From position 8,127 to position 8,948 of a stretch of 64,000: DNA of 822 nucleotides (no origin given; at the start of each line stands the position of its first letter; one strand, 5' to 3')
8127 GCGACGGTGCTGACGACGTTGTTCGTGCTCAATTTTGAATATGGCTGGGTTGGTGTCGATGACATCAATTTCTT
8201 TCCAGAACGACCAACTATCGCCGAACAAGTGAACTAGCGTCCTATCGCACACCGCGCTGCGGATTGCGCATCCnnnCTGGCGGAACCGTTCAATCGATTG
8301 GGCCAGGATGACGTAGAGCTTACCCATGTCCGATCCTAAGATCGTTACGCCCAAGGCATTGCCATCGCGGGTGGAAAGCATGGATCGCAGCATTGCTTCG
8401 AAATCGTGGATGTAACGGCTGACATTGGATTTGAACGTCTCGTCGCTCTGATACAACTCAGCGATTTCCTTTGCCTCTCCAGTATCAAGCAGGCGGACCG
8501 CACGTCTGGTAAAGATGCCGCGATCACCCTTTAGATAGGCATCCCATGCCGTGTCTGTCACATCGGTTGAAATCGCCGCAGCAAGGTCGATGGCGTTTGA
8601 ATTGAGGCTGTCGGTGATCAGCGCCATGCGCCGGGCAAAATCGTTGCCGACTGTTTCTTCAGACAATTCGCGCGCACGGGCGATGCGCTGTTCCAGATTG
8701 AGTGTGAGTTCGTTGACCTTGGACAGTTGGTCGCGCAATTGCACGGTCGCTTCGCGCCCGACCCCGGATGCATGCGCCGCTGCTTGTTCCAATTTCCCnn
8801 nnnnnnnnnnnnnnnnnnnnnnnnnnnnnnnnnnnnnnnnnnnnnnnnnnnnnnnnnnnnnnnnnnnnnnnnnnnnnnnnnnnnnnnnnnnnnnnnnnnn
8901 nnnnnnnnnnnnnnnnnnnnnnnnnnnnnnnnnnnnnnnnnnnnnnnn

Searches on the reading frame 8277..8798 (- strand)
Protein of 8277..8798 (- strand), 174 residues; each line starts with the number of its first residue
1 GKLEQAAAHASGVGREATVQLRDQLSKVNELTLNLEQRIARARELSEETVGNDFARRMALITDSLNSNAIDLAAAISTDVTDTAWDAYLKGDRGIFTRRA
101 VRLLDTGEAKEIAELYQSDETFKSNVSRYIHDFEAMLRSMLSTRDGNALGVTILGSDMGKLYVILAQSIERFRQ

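Call 91: find_homologous_proteins(query=window:8277-8798:-, max_evalue=0.001)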
Query window:8277-8798:- (174 aa): 701 proteins with E <= 0.001 among 1449 candidates; the best 120 are listed.
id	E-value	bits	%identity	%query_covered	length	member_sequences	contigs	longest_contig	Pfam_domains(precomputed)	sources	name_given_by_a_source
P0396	2.6e-91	321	87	100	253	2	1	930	-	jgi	jgi:hypothetical protein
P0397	7.8e-91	320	86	100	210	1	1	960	-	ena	-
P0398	1.7e-87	309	84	99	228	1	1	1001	-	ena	-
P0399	4.8e-85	301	86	93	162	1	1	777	-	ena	-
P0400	8.5e-84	297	82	99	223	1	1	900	-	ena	-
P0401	1.2e-83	297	82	99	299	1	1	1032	-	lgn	-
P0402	1.5e-83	296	81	99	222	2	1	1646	-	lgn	-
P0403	2.7e-83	295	86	93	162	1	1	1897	-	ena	-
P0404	2.8e-82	292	79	99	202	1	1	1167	-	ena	-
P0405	1.7e-80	286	79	99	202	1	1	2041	-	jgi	-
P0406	4.1e-80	285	78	99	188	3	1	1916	-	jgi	-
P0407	8.3e-80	284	79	99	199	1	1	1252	-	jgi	jgi:hypothetical protein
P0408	9.4e-79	281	77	99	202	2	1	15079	-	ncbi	-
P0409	1.4e-78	280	76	99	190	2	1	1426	-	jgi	jgi:hypothetical protein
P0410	3.7e-78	279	76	99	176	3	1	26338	-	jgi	-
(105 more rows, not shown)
